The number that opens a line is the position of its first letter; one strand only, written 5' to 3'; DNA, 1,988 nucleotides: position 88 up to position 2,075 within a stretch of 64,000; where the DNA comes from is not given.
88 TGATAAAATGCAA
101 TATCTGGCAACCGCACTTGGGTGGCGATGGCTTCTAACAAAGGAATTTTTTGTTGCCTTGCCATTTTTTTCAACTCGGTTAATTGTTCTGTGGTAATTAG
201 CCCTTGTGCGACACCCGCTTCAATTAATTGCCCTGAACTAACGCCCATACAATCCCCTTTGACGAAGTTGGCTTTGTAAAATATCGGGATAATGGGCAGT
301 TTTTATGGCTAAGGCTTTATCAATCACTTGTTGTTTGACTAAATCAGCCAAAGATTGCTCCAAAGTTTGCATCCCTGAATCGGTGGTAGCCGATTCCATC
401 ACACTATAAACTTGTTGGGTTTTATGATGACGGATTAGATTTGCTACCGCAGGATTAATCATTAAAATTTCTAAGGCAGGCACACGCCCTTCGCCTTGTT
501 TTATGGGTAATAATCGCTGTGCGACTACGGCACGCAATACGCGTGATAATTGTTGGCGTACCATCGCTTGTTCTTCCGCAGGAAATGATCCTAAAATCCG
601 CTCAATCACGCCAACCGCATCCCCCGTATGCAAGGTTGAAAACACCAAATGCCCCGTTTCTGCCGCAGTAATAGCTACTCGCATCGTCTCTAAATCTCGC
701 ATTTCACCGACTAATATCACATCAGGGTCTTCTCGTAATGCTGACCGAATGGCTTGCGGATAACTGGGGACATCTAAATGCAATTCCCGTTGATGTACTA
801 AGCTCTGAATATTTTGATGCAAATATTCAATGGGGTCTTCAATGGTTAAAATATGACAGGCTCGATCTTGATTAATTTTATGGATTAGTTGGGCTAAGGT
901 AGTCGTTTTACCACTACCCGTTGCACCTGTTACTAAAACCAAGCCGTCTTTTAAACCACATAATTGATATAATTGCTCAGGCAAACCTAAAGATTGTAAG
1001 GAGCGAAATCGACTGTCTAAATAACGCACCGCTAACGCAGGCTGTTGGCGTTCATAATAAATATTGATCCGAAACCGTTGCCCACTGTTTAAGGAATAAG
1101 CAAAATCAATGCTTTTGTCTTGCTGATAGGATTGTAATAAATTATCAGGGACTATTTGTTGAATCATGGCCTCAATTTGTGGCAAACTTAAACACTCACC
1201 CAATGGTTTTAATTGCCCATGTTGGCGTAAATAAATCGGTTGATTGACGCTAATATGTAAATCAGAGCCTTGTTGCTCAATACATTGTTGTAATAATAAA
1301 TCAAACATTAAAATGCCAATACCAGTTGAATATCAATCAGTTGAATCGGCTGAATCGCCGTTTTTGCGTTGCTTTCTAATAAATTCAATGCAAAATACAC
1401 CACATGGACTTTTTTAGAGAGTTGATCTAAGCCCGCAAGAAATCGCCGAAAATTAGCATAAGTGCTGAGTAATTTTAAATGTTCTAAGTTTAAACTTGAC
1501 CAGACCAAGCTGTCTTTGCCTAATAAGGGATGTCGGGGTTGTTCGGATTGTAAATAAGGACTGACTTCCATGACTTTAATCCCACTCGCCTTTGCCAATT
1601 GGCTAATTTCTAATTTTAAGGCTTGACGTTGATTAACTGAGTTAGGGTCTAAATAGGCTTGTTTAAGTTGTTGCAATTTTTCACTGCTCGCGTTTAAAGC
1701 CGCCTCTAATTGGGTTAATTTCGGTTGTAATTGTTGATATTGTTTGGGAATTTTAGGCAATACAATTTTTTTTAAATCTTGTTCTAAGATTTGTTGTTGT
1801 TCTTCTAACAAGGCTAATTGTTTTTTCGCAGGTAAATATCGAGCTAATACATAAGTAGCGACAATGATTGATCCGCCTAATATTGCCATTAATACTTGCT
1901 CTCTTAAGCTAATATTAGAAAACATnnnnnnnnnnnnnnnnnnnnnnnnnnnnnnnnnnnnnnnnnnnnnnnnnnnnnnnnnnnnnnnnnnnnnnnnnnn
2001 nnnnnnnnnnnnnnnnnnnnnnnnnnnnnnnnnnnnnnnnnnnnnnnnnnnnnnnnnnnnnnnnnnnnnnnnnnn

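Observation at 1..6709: Unusual type IV pilus / MSHA-like cluster: three large prepilin-type proteins, a PilM-PilN-like fusion, a PilO-like protein, an embedded PilT-type retraction ATPase and an MshEN-domain ATPase start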

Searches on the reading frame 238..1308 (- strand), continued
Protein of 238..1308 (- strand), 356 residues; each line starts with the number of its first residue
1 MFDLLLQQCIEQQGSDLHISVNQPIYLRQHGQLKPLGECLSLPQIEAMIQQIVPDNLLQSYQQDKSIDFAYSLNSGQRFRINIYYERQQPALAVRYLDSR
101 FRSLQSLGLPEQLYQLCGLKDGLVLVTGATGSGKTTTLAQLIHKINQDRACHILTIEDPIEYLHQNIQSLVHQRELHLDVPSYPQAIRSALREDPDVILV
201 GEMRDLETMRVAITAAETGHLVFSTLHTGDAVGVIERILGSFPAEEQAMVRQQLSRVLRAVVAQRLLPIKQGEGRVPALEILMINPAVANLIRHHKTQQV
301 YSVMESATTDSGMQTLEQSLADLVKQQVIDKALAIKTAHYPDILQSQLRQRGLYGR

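Call 67: get_annotated_region(hit=H1, flank=12000)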
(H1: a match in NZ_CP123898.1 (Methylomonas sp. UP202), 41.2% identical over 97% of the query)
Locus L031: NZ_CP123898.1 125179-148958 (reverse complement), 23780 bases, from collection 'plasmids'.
description: Methylomonas sp. UP202 plasmid pUP202, complete sequence
organism: Methylomonas sp. UP202 (NCBI taxid 3040943)
taxonomy: Bacteria; Pseudomonadota; Gammaproteobacteria; Methylococcales; Methylococcaceae; Methylomonas; Methylomonas sp. UP202
host: -; source: pure culture,canal sediment; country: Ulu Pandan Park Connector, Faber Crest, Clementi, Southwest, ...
typing (MOB-suite, as given by PLSDB): non-mobilizable
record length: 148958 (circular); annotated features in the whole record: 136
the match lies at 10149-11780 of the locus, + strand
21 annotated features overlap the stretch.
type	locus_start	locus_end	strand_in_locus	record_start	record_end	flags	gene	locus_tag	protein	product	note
CDS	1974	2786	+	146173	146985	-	-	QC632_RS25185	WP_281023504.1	hypothetical protein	-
CDS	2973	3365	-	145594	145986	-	-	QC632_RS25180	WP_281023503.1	hypothetical protein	-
CDS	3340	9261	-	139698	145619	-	-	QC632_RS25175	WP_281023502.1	RHS repeat-associated core domain-containing protein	-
CDS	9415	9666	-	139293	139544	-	-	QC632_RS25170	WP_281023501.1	RHS repeat domain-containing protein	-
CDS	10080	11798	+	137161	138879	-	-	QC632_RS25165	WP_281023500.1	GspE/PulE family protein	GO:0009306 - protein secretion [Evidence IEA]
CDS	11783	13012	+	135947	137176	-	-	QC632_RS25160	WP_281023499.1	type II secretion system F family protein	-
CDS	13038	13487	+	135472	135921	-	gspG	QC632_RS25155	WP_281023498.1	type II secretion system major pseudopilin GspG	GO:0015628 - protein secretion by the type II secretion system [Evidence IEA]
CDS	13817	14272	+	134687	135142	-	-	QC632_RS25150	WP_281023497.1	type II secretion system protein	-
CDS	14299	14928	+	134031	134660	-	-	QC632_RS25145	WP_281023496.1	prepilin-type N-terminal cleavage/methylation domain-containing protein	-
CDS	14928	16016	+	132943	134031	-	-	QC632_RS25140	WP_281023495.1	PilN domain-containing protein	-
CDS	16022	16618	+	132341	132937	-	-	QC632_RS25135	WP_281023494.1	GspMb/PilO family protein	-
CDS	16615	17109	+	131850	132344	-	-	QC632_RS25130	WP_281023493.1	hypothetical protein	-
CDS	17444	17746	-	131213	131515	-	-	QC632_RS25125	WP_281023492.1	hypothetical protein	-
CDS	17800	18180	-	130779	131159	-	tnpB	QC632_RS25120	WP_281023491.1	IS66 family insertion sequence element accessory protein TnpB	-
CDS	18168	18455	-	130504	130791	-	-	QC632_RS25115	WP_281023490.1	IS66 family insertion sequence element accessory protein TnpB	-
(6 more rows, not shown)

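Call 85: search_solved_structures(query=A8, max_evalue=1)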
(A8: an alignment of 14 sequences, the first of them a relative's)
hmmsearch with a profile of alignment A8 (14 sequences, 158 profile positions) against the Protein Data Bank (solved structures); distinct sequences matched with E-value up to 1: 0.

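Call 87: search_protein_families(library=pfam, alignment_id=A8, max_evalue=0.1)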
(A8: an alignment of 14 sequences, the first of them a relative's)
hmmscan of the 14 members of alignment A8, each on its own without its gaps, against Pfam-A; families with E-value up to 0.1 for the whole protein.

A. member 1, L001:13889-14275:+ (129 aa): 3 families
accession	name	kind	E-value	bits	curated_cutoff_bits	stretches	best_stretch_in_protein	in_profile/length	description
PF04351.19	PilP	-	0.0046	17.4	25.6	1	20-95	32-110/146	Pilus assembly protein, PilP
PF24547.1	DUF7601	-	0.021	15.8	27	1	42-111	17-83/116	Domain of unknown function (DUF7601)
PF08142.18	AARP2CN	-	0.055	13.6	23.8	1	56-90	32-66/73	AARP2CN (NUC121) domain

B. families by the number of members that match (of 14 scanned): 5 families
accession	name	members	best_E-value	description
PF04351.19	PilP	6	4.6e-06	Pilus assembly protein, PilP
PF11356.14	T2SSC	1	0.0018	Type II secretion system protein C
PF24547.1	DUF7601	1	0.021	Domain of unknown function (DUF7601)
PF08142.18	AARP2CN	1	0.055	AARP2CN (NUC121) domain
PF20297.4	MSSS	1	0.069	MutS2 and Smr-associated SH3 domain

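Call 100: search_solved_structures(query=L001:11061-12656:+, max_evalue=1e-30)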
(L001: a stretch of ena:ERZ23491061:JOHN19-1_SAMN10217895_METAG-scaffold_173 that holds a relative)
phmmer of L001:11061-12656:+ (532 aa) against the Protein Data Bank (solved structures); distinct sequences matched with E-value up to 1e-30: 19.
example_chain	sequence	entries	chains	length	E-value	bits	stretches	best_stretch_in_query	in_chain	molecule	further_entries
4pht_A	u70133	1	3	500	1.3e-106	360.9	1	131-530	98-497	General secretory pathway protein E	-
4kss_A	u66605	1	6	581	1.2e-105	357.8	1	134-530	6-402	Type II secretion system protein E, hemolysin-coregulated protein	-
4ksr_A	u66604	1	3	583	1.2e-105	357.8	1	134-530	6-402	Type II secretion system protein E, Hemolysin-coregulated protein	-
1p9r_A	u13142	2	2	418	1.6e-105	357.4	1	134-528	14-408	General secretion pathway protein E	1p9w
6f8l_G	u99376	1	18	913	4e-101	342.8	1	154-526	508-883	Type IV pilus assembly protein PilF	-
5oiu_A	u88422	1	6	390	2.1e-98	333.9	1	156-526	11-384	Type IV pilus assembly protein PilF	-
5it5_F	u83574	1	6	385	2.6e-98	333.6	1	157-526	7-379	ATP binding motif-containing protein PilF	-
6ejf_A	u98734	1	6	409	3.1e-98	333.3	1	157-526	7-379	Type IV pilus assembly protein PilF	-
6olj_C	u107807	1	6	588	2e-95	324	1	148-529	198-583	Type IV pilus biogenesis ATPase PilB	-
5tsg_B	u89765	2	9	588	2.5e-95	323.7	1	148-529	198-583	Type IV pilus biogenesis ATPase PilB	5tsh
5zfr_A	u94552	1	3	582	8.1e-94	318.7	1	148-529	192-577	Type IV pilus biogenesis ATPase PilB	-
3jc8_Ba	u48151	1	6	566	8.2e-91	308.8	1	149-526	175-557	Type IV-A pilus assembly ATPase PilB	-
2ewv_A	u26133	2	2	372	7.1e-36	127.6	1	267-429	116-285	twitching motility protein PilT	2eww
2eyu_A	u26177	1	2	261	1e-35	127.1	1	288-428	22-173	twitching motility protein PilT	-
2gsz_A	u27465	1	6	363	1e-35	127.1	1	285-429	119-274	twitching motility protein PilT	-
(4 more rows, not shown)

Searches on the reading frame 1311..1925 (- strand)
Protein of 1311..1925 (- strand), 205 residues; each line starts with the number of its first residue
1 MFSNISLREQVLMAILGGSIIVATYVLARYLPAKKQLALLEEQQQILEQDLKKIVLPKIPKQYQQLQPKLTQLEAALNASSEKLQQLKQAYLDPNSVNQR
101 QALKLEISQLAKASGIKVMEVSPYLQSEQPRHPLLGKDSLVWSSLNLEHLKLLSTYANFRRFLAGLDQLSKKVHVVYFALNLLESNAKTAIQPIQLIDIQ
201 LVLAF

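Call 4: search_protein_families(library=pfam, proteins=[window:1311-1925:-], max_evalue=0.1)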
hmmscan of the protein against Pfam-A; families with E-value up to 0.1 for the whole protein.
window:1311-1925:- (205 aa): 2 families
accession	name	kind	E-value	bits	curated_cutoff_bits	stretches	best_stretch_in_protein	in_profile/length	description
PF04612.17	T2SSM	-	0.034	14.8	27.8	0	2-54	8-60/160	Type II secretion system (T2SS), protein M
PF06013.18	WXG100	-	0.05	14.3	27.3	0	62-93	52-83/86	Proteins of 100 residues with WXG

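Call 5: search_protein_families(library=ncbifam, proteins=[window:1311-1925:-], max_evalue=0.1)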
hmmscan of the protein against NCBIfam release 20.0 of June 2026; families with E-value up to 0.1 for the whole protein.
window:1311-1925:- (205 aa): 3 families
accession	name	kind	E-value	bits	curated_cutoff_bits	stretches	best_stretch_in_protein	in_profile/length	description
NF047776.1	LIC11485_Nterm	subfamily_domain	0.03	14.2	80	1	6-69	15-78/105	LIC_11485 family protein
TIGR02978.1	phageshock_pspC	equivalog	0.039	13.8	104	1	11-88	36-104/121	envelope stress response membrane protein PspC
TIGR00344.1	alaS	equivalog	0.068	11.4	457.05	1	34-131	694-792/847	alanine--tRNA ligase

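Call 58: search_solved_structures(query=A3, max_evalue=1)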
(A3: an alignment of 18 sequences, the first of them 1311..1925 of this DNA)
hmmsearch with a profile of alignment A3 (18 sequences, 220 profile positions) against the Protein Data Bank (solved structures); distinct sequences matched with E-value up to 1: 27.
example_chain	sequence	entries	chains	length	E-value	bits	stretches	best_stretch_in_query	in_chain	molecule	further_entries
3jc8_Oa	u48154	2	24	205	0.0065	19.5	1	164-204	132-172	PilO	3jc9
5xg2_A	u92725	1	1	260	0.023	17.7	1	38-99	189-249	Chromosome partition protein Smc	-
6w2x_A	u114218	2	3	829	0.034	17.1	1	14-107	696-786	Gamma-aminobutyric acid type B receptor subunit 1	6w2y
5yix_A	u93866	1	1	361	0.044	16.8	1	91-143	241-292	RNA polymerase sigma factor RpoD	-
6eup_A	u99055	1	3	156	0.055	16.5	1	55-122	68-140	Adhesin A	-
6eun_A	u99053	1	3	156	0.057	16.4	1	55-122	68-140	Adhesin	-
1hx1_B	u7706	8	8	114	0.064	16.3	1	62-97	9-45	BAG family molecular chaperone regulator 1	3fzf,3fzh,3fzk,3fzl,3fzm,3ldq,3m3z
5aqf_B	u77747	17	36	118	0.073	16.1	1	62-97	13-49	BAG FAMILY MOLECULAR CHAPERONE REGULATOR 1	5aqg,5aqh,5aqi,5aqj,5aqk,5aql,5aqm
2q6q_A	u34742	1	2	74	0.078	16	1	32-89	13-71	Spindle pole body component SPC42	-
6wiv_A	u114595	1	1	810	0.087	15.8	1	14-93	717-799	Gamma-aminobutyric acid type B receptor subunit 1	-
9heu_x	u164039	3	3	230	0.094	15.7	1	53-97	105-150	BAG family molecular chaperone regulator 1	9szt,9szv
9rgy_A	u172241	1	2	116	0.097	15.7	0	67-98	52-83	sc-apCC3-CW-0NTT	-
6uo8_A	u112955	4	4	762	0.11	15.5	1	14-93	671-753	Gamma-aminobutyric acid type B receptor subunit 1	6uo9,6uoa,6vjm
8gu7_A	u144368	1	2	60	0.12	15.4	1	55-106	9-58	Beclin 1-associated autophagy-related key regulator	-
7c7s_A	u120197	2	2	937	0.16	15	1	14-93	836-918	Gamma-aminobutyric acid type B receptor subunit 1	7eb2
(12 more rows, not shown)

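Call 88: search_protein_families(library=pfam, alignment_id=A3, max_evalue=0.1)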
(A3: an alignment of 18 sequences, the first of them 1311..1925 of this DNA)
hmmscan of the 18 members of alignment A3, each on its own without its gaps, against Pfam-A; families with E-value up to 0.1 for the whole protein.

A. member 1, window:1311-1925:- (205 aa): 2 families
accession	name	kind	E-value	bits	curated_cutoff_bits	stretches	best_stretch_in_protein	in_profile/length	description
PF04612.17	T2SSM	-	0.034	14.8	27.8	0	2-54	8-60/160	Type II secretion system (T2SS), protein M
PF06013.18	WXG100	-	0.05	14.3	27.3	0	62-93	52-83/86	Proteins of 100 residues with WXG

B. families by the number of members that match (of 18 scanned): 24 families
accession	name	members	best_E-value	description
PF04350.18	PilO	9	1.9e-05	Pilus assembly protein, PilO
PF10741.14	T2SSM_b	7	0.0031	Type II secretion system (T2SS), protein M subtype b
PF04612.17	T2SSM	4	0.0055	Type II secretion system (T2SS), protein M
PF17749.6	MIP-T3_C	2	0.0002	Microtubule-binding protein MIP-T3 C-terminal region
PF05133.19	SPP1_portal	2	0.013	Phage portal protein, SPP1 Gp6-like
PF17001.10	T3SS_basalb_I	2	0.019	Type III secretion basal body protein I, YscI, HrpB, PscI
PF10303.14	DUF2408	2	0.039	Protein of unknown function (DUF2408)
PF04977.20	DivIC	1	0.00064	Septum formation initiator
PF16740.10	SKA2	1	0.0035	Spindle and kinetochore-associated protein 2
PF03210.18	Paramyx_P_V_C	1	0.0081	Paramyxovirus P/V phosphoprotein C-terminal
PF18331.6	PKHD_C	1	0.011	PKHD-type hydroxylase C-terminal domain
PF09840.14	DUF2067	1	0.013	Uncharacterized protein conserved in archaea (DUF2067)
PF03896.21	TRAP_alpha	1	0.014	Translocon-associated protein (TRAP), alpha subunit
PF07536.20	HWE_HK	1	0.014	HWE histidine kinase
PF04102.17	SlyX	1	0.016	SlyX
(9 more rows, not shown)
